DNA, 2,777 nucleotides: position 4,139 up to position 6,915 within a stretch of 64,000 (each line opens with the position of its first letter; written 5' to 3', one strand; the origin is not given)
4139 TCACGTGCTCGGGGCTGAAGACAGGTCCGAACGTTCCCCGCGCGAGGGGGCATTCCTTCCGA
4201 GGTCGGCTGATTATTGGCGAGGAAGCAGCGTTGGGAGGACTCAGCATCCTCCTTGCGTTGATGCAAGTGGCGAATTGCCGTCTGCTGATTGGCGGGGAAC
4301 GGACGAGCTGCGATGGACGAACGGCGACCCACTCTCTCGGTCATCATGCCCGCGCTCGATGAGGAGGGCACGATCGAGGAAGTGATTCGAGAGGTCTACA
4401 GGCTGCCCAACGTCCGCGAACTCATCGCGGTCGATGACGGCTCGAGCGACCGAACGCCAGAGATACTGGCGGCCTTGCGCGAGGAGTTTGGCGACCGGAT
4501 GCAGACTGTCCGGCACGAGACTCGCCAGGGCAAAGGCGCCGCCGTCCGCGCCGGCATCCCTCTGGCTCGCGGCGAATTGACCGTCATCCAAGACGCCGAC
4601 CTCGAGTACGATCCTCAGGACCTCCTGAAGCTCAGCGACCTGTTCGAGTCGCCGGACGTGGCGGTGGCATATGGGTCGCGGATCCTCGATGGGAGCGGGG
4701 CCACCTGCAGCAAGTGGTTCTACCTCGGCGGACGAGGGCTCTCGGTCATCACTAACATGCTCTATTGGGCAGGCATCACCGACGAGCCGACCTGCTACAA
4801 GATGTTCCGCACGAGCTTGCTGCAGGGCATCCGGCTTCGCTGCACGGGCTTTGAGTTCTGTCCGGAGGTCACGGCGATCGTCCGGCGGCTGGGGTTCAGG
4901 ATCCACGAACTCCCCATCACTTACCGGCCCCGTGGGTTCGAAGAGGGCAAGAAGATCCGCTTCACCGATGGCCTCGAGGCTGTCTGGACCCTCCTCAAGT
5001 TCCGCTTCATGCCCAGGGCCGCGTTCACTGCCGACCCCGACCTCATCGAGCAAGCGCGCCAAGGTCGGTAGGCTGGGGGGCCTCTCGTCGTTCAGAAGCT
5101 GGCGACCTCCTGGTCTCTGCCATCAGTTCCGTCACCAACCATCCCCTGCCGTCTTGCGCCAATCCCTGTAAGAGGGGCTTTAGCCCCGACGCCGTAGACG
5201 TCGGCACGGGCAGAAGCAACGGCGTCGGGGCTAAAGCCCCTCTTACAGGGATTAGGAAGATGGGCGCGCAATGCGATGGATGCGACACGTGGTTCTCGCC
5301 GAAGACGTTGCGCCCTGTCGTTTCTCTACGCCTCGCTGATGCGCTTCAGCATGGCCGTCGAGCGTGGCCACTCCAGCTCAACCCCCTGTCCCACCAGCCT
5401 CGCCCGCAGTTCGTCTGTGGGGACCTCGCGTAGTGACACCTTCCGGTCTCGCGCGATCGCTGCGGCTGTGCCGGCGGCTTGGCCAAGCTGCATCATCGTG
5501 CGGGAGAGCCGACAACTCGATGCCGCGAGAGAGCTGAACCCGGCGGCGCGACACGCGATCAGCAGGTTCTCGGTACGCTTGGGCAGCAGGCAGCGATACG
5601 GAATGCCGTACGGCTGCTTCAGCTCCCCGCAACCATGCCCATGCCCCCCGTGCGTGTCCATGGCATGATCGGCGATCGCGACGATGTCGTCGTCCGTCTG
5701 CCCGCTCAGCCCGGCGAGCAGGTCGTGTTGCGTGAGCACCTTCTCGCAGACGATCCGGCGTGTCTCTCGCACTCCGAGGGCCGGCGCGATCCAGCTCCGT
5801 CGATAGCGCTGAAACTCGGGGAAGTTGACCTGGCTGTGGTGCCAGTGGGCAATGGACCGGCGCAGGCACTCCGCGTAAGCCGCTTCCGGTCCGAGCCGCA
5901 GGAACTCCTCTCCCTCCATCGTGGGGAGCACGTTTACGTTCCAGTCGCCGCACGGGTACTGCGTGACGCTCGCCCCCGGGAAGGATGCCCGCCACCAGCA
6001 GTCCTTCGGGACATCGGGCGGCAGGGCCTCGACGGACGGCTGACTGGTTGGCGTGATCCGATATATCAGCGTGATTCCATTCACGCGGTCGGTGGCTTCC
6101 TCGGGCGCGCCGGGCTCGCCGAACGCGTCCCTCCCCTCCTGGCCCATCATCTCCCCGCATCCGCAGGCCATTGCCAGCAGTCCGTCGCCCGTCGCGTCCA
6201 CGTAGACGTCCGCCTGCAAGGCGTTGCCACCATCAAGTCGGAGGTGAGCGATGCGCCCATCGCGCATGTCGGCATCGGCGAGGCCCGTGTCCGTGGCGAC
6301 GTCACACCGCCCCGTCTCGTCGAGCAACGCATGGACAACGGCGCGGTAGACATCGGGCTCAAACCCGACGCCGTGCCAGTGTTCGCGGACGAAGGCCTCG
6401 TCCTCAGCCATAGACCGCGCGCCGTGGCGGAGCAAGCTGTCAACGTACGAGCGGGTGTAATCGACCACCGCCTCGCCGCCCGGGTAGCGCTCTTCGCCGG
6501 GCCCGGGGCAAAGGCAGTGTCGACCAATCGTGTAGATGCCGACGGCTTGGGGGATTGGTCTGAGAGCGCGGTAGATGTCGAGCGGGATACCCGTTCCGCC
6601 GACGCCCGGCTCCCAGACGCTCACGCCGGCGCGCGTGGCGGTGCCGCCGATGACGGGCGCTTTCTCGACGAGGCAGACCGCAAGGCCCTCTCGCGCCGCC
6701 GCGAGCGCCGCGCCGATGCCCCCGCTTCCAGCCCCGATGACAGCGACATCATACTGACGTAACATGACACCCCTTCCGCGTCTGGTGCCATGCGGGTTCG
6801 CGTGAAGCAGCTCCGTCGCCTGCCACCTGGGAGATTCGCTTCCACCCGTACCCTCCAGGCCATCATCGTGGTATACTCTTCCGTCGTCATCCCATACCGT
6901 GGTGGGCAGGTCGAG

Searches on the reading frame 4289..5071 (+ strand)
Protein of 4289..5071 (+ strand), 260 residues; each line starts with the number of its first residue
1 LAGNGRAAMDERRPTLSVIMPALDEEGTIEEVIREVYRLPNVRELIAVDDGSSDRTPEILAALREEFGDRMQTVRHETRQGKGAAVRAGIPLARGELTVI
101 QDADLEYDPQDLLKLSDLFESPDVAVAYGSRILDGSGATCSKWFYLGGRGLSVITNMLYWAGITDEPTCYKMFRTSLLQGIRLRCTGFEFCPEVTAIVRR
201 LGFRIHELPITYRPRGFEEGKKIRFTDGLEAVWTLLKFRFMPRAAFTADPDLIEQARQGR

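Call 3: search_protein_families(library=pfam, proteins=[window:4289-5071:+], max_evalue=0.001)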
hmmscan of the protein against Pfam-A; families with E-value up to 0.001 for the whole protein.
window:4289-5071:+ (260 aa): 2 families
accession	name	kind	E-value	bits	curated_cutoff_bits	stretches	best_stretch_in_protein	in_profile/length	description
PF00535.33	Glycos_transf_2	-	1.1e-27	97.4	23.3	1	17-179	1-165/168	Glycosyl transferase family 2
PF13641.12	Glyco_tranf_2_3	-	2.2e-08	34.9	27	1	14-133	1-125/230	Glycosyltransferase like family 2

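Call 5: search_protein_families(library=ncbifam, proteins=[window:4289-5071:+], max_evalue=0.00001)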
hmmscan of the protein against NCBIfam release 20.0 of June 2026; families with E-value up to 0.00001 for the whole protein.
window:4289-5071:+ (260 aa): 14 families
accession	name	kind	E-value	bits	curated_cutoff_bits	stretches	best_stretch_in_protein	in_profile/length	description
TIGR04182.1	glyco_TIGR04182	equivalog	2.2e-21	76.5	325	1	17-238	3-217/293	S-layer glycoprotein N-glycosyltransferase AglJ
TIGR03937.1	PgaC_IcaA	equivalog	7.4e-14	51.5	422.3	1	10-126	41-158/407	poly-beta-1,6-N-acetyl-D-glucosamine synthase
NF010496.0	PRK13915.1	equivalog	1e-13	51.1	262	1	13-110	30-133/307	glucosyl-3-phosphoglycerate synthase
TIGR03965.1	mycofact_glyco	equivalog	3.1e-13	49.4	280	1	6-133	66-192/467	mycofactocin biosynthesis glycosyltransferase MftF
NF041391.1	DPhHxTase_Halo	equivalog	6.4e-13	48.2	375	1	20-217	1-188/213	dolichyl-phosphate hexose transferase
NF058614.1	PPMAGASynPpgS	equivalog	7.4e-13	48.4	370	1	18-212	4-196/226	polyprenyl-phospho-N-acetylgalactosaminyl synthase PpgS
TIGR04283.1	glyco_like_mftF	equivalog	3.4e-12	46.4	182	1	16-126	1-104/221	TIGR04283 family arsenosugar biosynthesis glycosyltransferase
NF047683.1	TeichurnBiosyTuaG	equivalog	1.1e-10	41.6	400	1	9-130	1-122/252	teichuronic acid biosynthesis protein TuaG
NF007986.1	PRK10714.1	equivalog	5.3e-09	35.5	529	1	16-117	8-113/316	undecaprenyl-phosphate 4-deoxy-4-formamido-L-arabinose transferase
NF047588.1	GlcsyltransPgfSStrep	equivalog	6e-09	35.6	500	1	16-119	3-110/308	glycosyltransferase PgfS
NF041875.1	EPS_EpsD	equivalog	7.7e-09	35.4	370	1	16-112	1-97/325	exopolysaccharide biosynthesis glycosyltransferase EpsD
NF007482.0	PRK10073.1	equivalog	8e-09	34.9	423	1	10-127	2-118/334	glycosyltransferase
TIGR03469.1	HpnB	hypoth_equivalog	1.2e-06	27.9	379.25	1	8-117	38-158/386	hopene-associated glycosyltransferase HpnB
NF053739.1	GlytfEpsEBac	equivalog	5.4e-06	25.6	450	1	14-104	1-92/265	glycosyltransferase EpsE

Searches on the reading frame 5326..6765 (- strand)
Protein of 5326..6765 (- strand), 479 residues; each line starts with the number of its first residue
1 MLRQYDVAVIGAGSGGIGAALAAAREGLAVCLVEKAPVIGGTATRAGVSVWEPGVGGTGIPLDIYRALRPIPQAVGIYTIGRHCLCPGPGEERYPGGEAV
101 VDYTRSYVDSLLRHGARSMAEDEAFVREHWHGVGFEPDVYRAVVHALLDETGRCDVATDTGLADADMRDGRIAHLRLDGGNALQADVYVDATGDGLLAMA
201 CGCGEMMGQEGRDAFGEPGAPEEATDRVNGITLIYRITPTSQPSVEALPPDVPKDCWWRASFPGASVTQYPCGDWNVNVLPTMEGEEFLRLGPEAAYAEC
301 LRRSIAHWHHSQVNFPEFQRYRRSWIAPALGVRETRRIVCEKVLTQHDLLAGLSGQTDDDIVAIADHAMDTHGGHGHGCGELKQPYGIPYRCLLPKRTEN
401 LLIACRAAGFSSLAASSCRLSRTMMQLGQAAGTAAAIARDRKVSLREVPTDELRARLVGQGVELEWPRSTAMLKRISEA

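Call 3: search_protein_families(library=pfam, proteins=[window:5326-6765:-], max_evalue=0.001)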
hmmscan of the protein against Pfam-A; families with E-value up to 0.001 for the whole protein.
window:5326-6765:- (479 aa): 8 families
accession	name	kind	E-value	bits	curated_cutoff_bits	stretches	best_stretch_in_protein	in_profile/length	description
PF12831.13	FAD_oxidored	-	5.2e-72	243.9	27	1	6-457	1-416/416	FAD dependent oxidoreductase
PF00890.30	FAD_binding_2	-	1.5e-06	28.1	20.4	1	6-54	1-49/414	FAD binding domain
PF01266.30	DAO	-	4.2e-06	27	27.9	1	6-65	1-51/353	FAD dependent oxidoreductase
PF13450.12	NAD_binding_8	-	4.8e-05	24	21.9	1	9-45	1-37/68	NAD(P)-binding Rossmann-like domain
PF01134.28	GIDA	-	0.00041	19.9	22.1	0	6-36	1-29/391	Glucose inhibited division protein A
PF07992.20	Pyr_redox_2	-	0.00046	20.1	26.1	1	5-36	1-32/291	Pyridine nucleotide-disulphide oxidoreductase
PF03486.20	HI0933_like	-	0.00048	20.1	50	0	6-41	2-37/244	HI0933-like protein Rossmann domain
PF01946.23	Thi4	-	0.00061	19.5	26.2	0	5-47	18-61/235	Thi4 family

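Call 5: search_protein_families(library=ncbifam, proteins=[window:5326-6765:-], max_evalue=0.00001)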
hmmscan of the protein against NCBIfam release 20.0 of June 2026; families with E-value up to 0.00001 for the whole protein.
window:5326-6765:- (479 aa): 13 families
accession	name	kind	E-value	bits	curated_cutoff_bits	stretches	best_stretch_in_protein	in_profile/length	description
NF005882.1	PRK07843.1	equivalog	2.7e-11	42.6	788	1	4-54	1-51/547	3-oxosteroid 1-dehydrogenase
NF009477.0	PRK12843.1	equivalog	5.9e-10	38.2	758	1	4-54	16-66/578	FAD-dependent oxidoreductase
NF004789.0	PRK06134.1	subfamily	1.6e-09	36.8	747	1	4-53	12-61/581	FAD-dependent oxidoreductase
NF009476.0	PRK12839.1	equivalog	1.6e-09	36.5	940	1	3-54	7-58/572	FAD-dependent oxidoreductase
NF009478.0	PRK12844.1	equivalog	3.1e-09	35.7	789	1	3-53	7-57/559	3-ketosteroid-delta-1-dehydrogenase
NF009473.0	PRK12835.1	subfamily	7.1e-08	31.3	837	1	3-54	10-61/585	FAD-binding protein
NF009479.0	PRK12845.1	equivalog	1.9e-07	29.8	793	1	5-54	19-67/566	3-ketosteroid-delta-1-dehydrogenase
NF003585.0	PRK05249.1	equivalog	2.3e-07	29.8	465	1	3-47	5-49/464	Si-specific NAD(P)(+) transhydrogenase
NF005064.0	PRK06481.1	equivalog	5.4e-07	28.7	542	1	3-47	60-104/506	flavocytochrome c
NF053676.1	4oxCHCAChcC1Cy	equivalog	7.3e-07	28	1000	1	4-51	1-48/528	4-oxocyclohexanecarboxylate 2-dehydrogenase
NF053677.1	Desat2ChcC2Cyan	equivalog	7.5e-07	27.9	900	1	5-54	1-50/558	4-oxocyclohex-2-ene-1-carboxylate 5-dehydrogenase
NF041160.1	DGGPL_Thplmales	equivalog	4.8e-06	25.7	780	1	4-47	3-45/396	digeranylgeranylglycerophospholipid reductase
NF004776.0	PRK06116.1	equivalog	7.1e-06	25.3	480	0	2-47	2-46/450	glutathione-disulfide reductase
